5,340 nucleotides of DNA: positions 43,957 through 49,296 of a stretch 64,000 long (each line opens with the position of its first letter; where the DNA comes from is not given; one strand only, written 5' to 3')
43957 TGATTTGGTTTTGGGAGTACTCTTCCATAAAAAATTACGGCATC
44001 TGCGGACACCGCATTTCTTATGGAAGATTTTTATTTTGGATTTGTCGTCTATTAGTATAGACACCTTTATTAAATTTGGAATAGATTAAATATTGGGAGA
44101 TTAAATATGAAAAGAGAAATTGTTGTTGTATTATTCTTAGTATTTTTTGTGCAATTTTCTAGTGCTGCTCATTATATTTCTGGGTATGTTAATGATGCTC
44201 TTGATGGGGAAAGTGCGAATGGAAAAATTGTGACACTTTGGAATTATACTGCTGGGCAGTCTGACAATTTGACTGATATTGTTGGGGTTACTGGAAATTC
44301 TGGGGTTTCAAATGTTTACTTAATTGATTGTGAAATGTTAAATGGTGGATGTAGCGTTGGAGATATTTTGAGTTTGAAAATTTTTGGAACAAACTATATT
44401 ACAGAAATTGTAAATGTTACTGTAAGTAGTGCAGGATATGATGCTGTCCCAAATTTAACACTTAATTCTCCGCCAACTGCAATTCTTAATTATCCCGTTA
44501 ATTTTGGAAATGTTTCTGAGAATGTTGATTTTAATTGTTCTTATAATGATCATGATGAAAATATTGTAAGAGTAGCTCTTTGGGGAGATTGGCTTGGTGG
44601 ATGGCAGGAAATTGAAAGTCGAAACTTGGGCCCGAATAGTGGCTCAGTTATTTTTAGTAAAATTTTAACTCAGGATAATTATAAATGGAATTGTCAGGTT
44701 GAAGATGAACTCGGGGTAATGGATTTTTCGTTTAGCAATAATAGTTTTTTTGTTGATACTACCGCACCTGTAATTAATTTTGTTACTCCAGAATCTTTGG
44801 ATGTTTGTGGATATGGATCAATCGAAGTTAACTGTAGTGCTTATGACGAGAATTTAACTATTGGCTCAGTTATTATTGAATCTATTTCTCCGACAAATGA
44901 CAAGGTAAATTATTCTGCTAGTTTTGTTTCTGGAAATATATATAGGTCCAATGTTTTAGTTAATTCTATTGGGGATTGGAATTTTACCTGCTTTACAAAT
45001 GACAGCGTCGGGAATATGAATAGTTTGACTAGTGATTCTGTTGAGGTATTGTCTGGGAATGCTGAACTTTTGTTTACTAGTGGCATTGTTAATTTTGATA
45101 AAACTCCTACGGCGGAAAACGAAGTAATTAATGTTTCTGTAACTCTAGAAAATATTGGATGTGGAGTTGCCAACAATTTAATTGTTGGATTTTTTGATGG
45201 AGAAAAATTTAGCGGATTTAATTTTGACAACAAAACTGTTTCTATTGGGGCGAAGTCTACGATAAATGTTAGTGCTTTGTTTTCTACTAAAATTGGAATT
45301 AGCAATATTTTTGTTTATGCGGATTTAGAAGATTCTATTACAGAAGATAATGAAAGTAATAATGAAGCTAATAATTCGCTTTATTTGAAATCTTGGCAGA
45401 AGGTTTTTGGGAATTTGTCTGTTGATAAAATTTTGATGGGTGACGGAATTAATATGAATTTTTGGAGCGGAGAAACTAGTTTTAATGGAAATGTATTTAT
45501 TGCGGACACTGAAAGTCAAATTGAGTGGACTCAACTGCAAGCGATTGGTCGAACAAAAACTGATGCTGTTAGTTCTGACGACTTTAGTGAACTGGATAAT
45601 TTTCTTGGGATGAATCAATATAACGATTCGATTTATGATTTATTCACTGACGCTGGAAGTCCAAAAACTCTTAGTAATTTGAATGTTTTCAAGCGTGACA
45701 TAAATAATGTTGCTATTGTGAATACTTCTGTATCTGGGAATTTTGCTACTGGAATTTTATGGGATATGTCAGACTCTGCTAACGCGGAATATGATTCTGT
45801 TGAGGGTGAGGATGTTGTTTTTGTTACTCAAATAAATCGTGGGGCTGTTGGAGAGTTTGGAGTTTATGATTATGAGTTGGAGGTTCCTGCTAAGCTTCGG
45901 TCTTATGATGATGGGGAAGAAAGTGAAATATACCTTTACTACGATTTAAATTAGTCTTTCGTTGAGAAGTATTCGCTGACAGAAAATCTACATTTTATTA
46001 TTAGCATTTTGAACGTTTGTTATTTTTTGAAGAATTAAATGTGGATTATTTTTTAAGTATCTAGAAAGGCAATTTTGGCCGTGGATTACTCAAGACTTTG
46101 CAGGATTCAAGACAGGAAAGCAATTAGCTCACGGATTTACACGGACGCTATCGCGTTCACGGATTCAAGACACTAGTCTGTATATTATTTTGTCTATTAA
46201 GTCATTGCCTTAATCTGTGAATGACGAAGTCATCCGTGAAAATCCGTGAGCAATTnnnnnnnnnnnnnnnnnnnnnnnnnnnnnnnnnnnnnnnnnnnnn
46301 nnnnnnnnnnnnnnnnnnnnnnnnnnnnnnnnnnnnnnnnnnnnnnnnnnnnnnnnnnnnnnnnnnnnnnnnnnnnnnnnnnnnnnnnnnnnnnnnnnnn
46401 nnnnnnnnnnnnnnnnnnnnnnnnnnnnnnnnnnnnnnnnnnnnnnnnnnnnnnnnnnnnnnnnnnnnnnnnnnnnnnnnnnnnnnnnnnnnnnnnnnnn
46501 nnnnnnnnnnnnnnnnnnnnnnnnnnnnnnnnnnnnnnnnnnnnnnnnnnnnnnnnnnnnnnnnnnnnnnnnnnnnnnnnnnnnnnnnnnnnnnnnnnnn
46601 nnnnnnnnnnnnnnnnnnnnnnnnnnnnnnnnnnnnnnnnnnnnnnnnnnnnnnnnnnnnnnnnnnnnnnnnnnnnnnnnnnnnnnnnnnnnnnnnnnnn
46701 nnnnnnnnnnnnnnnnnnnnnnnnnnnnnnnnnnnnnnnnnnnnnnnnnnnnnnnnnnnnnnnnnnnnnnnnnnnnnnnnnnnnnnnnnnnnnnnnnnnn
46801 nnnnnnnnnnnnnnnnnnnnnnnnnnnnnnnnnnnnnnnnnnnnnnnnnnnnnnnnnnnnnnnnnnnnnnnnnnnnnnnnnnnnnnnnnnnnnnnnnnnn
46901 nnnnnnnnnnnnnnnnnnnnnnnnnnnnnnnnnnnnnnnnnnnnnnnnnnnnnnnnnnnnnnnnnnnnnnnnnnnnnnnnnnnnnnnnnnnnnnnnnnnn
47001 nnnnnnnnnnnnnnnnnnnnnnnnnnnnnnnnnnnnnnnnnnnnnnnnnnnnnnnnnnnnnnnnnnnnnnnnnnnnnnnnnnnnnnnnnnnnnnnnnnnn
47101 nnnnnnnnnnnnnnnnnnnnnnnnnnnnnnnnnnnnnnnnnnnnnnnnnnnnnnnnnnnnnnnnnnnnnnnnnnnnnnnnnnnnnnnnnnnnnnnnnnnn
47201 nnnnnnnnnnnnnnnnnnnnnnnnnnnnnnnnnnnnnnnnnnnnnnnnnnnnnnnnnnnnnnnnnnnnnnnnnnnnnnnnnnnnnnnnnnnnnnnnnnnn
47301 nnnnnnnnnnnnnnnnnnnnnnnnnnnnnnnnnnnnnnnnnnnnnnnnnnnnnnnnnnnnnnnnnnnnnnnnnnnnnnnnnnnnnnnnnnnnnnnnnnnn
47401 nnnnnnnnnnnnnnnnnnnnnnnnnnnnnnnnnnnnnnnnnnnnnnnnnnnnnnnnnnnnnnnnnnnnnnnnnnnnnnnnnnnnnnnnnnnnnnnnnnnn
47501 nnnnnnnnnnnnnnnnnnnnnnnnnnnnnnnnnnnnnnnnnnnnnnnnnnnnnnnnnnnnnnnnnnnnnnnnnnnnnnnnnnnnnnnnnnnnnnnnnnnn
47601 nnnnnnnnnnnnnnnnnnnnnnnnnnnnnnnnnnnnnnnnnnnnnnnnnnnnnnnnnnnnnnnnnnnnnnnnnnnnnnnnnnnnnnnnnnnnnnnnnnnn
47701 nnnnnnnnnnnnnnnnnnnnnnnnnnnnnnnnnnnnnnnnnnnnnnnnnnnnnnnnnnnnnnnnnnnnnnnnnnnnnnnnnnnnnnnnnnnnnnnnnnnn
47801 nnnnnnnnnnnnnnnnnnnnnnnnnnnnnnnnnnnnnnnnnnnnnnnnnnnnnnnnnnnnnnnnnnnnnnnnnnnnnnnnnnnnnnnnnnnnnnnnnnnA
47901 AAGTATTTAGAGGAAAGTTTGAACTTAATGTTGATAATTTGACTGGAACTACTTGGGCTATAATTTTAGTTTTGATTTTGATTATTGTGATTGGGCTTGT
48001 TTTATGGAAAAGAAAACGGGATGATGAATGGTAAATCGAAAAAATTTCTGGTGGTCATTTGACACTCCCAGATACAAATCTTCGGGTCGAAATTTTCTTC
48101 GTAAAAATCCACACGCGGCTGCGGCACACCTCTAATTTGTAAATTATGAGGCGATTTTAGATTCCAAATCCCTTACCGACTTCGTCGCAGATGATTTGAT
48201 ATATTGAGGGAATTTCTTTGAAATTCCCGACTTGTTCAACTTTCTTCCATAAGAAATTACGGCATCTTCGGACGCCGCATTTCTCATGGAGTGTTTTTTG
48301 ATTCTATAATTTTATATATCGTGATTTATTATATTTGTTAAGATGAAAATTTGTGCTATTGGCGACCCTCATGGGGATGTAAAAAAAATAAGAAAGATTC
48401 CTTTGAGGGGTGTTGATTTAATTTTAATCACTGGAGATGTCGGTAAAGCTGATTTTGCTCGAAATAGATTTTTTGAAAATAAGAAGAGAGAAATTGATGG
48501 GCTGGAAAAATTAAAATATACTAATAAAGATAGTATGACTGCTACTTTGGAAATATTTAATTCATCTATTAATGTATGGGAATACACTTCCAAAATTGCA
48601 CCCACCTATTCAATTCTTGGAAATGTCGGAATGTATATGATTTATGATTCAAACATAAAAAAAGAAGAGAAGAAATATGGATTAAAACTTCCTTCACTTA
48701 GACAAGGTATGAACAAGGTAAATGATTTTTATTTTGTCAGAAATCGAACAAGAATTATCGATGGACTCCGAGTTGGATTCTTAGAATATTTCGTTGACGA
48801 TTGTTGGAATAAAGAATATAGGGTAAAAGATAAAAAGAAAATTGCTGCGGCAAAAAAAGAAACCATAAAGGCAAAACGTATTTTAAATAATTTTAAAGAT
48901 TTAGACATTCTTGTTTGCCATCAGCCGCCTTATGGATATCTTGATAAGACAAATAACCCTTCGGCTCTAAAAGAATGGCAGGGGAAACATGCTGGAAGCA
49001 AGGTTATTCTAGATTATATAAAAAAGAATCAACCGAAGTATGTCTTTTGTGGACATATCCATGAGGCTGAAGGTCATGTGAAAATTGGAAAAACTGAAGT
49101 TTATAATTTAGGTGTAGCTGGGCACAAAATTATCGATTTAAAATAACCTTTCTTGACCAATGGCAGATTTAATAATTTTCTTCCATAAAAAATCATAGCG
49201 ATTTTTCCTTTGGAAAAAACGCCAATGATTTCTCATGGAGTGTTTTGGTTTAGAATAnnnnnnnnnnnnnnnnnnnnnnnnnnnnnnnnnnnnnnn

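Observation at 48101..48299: Module E: a multi-stem element with compensatory changes at the 3-prime ends of two surface-protein genes (candidate structured RNA)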

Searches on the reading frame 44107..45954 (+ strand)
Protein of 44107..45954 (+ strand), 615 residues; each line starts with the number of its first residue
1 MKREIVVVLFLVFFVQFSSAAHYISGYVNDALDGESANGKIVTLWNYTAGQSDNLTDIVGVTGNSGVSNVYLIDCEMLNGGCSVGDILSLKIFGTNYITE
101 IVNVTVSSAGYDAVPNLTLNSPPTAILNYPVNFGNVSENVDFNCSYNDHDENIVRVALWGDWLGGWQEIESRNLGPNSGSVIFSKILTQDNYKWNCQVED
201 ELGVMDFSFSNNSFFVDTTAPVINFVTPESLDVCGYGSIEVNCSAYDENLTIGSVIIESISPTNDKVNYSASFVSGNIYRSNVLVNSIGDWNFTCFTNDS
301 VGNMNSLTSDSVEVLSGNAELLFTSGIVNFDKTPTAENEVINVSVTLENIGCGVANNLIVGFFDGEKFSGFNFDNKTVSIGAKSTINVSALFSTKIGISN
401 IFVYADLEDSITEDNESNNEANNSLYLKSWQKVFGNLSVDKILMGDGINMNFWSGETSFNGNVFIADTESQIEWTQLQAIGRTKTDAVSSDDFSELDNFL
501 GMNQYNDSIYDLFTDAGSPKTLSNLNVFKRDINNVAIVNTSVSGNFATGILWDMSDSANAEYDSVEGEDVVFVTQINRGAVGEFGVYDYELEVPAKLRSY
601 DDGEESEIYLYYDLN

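Call 14: search_protein_families(library=pfam, proteins=[window:44107-45954:+], max_evalue=0.01)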
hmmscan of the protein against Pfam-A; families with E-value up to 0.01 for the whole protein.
window:44107-45954:+ (615 aa): 1 family
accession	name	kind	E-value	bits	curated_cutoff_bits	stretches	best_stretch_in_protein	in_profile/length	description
PF07705.17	CARDB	-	8.3e-07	29.6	22.7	1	332-422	12-100/101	CARDB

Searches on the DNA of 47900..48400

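Call 11: search_rna_families(source=window, start=47900, end=48400, threshold=evalue, max_evalue=10)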
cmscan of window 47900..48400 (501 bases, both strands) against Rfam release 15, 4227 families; matches with E-value up to 10: 3.
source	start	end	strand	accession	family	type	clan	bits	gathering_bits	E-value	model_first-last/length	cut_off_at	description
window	47970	48043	+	RF01605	plasmodium_snoR30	Gene; snRNA; snoRNA; CD-box;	-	21.2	43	1.1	1-74/74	no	small nucleolar RNA snoR30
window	48237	48386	-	RF02546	LSU_trypano_mito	Gene; rRNA;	CL00112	16.5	60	0.24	132-561/561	no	Trypanosomatid mitochondrial large subunit ribosomal RNA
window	47992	48071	+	RF01295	SCARNA7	Gene; snRNA; snoRNA; scaRNA;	-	10.8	65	1.6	1-330/330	no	Small Cajal body-specific RNA 7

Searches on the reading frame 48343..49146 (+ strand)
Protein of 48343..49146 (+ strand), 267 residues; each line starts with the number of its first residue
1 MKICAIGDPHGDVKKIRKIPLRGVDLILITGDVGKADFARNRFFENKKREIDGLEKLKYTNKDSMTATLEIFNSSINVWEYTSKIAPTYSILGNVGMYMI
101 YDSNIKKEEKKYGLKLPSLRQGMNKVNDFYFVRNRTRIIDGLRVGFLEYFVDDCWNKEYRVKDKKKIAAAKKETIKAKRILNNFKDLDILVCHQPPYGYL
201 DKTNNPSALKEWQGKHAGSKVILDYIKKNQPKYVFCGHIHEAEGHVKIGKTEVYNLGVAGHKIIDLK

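Call 14: search_protein_families(library=pfam, proteins=[window:48343-49146:+], max_evalue=0.01)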
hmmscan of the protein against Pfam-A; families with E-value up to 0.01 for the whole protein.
window:48343-49146:+ (267 aa): 3 families
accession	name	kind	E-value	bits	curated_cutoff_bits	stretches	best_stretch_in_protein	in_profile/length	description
PF00149.33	Metallophos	-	3.1e-12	47.8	21.5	1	1-241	1-190/191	Calcineurin-like phosphoesterase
PF14582.11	Metallophos_3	-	3.5e-09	36.8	28.2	1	179-257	166-237/259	Metallophosphoesterase, calcineurin superfamily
PF12850.12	Metallophos_2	-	1.9e-07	31.6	27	1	169-260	65-136/154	Calcineurin-like phosphoesterase superfamily domain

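Call 25: find_encoding_contigs(protein=window:48343-49146:+, flank=10000, max_places=10)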
Protein window:48343-49146:+ (267 aa): 5 contigs read that carry it; 3 places shown.
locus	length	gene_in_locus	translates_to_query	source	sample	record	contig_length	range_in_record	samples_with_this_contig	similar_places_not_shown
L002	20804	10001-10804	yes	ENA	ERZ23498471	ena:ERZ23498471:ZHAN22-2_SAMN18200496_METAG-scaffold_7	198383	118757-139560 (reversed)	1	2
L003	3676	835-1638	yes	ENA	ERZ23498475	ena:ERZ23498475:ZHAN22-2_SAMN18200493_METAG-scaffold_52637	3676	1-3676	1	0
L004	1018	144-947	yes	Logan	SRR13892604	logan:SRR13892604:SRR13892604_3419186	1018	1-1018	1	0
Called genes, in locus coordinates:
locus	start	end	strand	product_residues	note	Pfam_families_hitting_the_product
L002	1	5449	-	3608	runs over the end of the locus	PF19077:Big_13 (faint), PF16967:TcfC (faint)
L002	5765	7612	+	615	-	PF07705:CARDB (weak)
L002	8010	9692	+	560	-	-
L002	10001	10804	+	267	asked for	PF00149:Metallophos, PF12850:Metallophos_2 (faint), PF14582:Metallophos_3 (weak)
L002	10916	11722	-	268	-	-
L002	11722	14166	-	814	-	PF01935:DUF87, PF05872:HerA_C (faint)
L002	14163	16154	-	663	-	-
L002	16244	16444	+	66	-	-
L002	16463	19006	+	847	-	-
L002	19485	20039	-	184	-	-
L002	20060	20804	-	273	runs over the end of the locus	PF02899:Phage_int_SAM_1 (faint), PF13495:Phage_int_SAM_4 (weak), PF00589:Phage_integrase, PF22823:MrpR_C_cat (weak)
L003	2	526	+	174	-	?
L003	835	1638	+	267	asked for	PF00149:Metallophos, PF12850:Metallophos_2 (faint), PF14582:Metallophos_3 (weak)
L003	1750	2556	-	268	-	-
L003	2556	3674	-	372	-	?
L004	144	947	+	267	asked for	PF00149:Metallophos, PF12850:Metallophos_2 (faint), PF14582:Metallophos_3 (weak)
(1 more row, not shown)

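Call 41: find_homologous_proteins(query=window:48343-49146:+, max_evalue=1e-10)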
Query window:48343-49146:+ (267 aa): 945 proteins with E <= 1e-10 among 1764 candidates; the best 120 are listed.
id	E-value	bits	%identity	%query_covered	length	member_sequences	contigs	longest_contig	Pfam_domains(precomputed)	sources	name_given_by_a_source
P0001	3.2e-177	606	100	100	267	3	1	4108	PF12850.13,PF00149.34,PF14582.12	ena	-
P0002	1.0e-153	529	84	100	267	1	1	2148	PF12850.13,PF00149.34,PF14582.12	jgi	jgi:Icc-related predicted phosphoesterase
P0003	4.1e-138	477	79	100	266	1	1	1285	PF12850.13,PF00149.34,PF14582.12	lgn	-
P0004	1.4e-137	476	79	100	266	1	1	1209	PF12850.13,PF00149.34,PF14582.12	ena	-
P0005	1.2e-135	469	77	100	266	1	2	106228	PF12850.13,PF00149.34,PF14582.12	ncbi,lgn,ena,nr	ncbi:metallophosphoesterase [Candidatus Pacearchaeota archaeon]|nr:metallophosphoesterase [Candidatu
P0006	6.9e-135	467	77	100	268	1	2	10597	PF00149.34,PF14582.12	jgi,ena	-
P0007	2.0e-134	465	76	100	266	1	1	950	PF12850.13,PF00149.34,PF14582.12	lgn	-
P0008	6.4e-134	464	75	100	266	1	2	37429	PF12850.13,PF00149.34,PF14582.12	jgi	jgi:Icc-related predicted phosphoesterase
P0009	6.5e-131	454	74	100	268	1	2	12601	PF12850.13,PF00149.34,PF14582.12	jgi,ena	-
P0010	9.7e-131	453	74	100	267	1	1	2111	PF12850.13,PF00149.34,PF14582.12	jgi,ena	-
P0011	6.3e-130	451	74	100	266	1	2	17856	PF12850.13,PF00149.34,PF14582.12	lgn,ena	-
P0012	1.7e-127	443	74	100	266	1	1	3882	PF12850.13,PF00149.34,PF14582.12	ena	-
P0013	1.0e-125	437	74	100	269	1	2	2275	PF12850.13,PF00149.34,PF14582.12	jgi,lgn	-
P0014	1.3e-125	436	70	100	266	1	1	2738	PF12850.13,PF00149.34,PF14582.12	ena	-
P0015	2.8e-125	435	73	100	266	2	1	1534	PF12850.13,PF00149.34,PF14582.12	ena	-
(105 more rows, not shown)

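Call 42: find_encoding_contigs(protein=P0005, flank=10000, max_places=4)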
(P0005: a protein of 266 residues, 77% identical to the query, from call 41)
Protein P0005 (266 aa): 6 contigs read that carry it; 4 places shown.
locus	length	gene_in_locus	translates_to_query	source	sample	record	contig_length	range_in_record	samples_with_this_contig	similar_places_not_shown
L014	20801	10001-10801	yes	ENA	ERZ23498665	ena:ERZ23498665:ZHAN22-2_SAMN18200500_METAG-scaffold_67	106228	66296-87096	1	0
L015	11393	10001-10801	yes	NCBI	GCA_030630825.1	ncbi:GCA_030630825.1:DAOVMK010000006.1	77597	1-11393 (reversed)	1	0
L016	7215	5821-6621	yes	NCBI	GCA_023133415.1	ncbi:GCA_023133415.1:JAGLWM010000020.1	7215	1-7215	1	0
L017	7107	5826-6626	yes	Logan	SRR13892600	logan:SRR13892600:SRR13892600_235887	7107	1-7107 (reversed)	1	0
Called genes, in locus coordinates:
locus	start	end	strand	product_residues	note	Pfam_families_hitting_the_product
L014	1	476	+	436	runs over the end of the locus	-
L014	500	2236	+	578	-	-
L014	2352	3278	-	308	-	PF00004:AAA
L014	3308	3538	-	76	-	-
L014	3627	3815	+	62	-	-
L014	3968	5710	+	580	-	PF01136:Peptidase_U32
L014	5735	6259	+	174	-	-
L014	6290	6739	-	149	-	-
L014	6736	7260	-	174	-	PF01569:PAP2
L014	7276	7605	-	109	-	-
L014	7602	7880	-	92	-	-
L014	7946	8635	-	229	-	PF00565:SNase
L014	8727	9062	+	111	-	-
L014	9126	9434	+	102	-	PF00338:Ribosomal_S10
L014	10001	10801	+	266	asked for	PF00149:Metallophos, PF12850:Metallophos_2 (faint), PF14582:Metallophos_3 (weak)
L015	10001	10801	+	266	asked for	PF00149:Metallophos, PF12850:Metallophos_2 (faint), PF14582:Metallophos_3 (weak)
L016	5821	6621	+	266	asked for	PF00149:Metallophos, PF12850:Metallophos_2 (faint), PF14582:Metallophos_3 (weak)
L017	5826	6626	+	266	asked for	PF00149:Metallophos, PF12850:Metallophos_2 (faint), PF14582:Metallophos_3 (weak)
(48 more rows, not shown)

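Call 43: find_encoding_contigs(protein=P0008, flank=10000, max_places=4)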
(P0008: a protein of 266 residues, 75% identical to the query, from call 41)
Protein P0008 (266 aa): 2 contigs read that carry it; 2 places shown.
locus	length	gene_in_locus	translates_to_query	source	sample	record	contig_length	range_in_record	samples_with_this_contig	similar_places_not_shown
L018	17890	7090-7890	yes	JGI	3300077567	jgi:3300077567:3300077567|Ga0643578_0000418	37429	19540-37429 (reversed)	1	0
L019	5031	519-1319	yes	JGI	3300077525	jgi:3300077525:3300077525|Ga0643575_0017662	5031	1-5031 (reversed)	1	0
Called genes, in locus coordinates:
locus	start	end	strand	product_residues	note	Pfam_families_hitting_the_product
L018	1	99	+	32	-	?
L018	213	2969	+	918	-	-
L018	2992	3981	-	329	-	PF04191:PEMT (weak)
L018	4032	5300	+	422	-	PF27218:MJ0043_C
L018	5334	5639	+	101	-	-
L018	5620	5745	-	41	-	-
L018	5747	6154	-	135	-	PF00293:NUDIX, PF14815:NUDIX_4 (weak)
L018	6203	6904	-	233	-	PF07541:EIF_2_alpha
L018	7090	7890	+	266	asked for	PF00149:Metallophos, PF12850:Metallophos_2 (faint), PF14582:Metallophos_3 (weak)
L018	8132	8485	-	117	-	-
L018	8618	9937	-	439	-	PF01368:DHH, PF27767:Arc_Cdc45, PF21763:DHH_CID, PF02272:DHHA1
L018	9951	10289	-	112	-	-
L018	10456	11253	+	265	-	PF00142:Fer4_NifH (faint), PF01656:CbiA, PF02374:ArsA_ATPase (weak), PF06564:CBP_BcsQ, PF07015:VirC1 (weak), PF10609:ParA, PF13614:AAA_31, PF13500:AAA_26 (weak)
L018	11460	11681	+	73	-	-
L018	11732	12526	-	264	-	PF07714:PK_Tyr_Ser-Thr (faint), PF00069:Pkinase, PF01163:RIO1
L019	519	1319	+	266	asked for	PF00149:Metallophos, PF12850:Metallophos_2 (faint), PF14582:Metallophos_3 (weak)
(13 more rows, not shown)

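Call 44: find_encoding_contigs(protein=P0002, flank=10000, max_places=4)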
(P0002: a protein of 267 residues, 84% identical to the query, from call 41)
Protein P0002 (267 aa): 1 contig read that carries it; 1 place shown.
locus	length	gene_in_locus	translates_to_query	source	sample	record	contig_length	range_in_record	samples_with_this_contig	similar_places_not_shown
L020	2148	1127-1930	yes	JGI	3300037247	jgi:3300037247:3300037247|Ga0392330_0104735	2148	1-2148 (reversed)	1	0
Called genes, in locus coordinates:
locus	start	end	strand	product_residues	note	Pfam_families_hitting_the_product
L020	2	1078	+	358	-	?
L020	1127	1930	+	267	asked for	PF00149:Metallophos, PF12850:Metallophos_2 (faint), PF14582:Metallophos_3 (weak)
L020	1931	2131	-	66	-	-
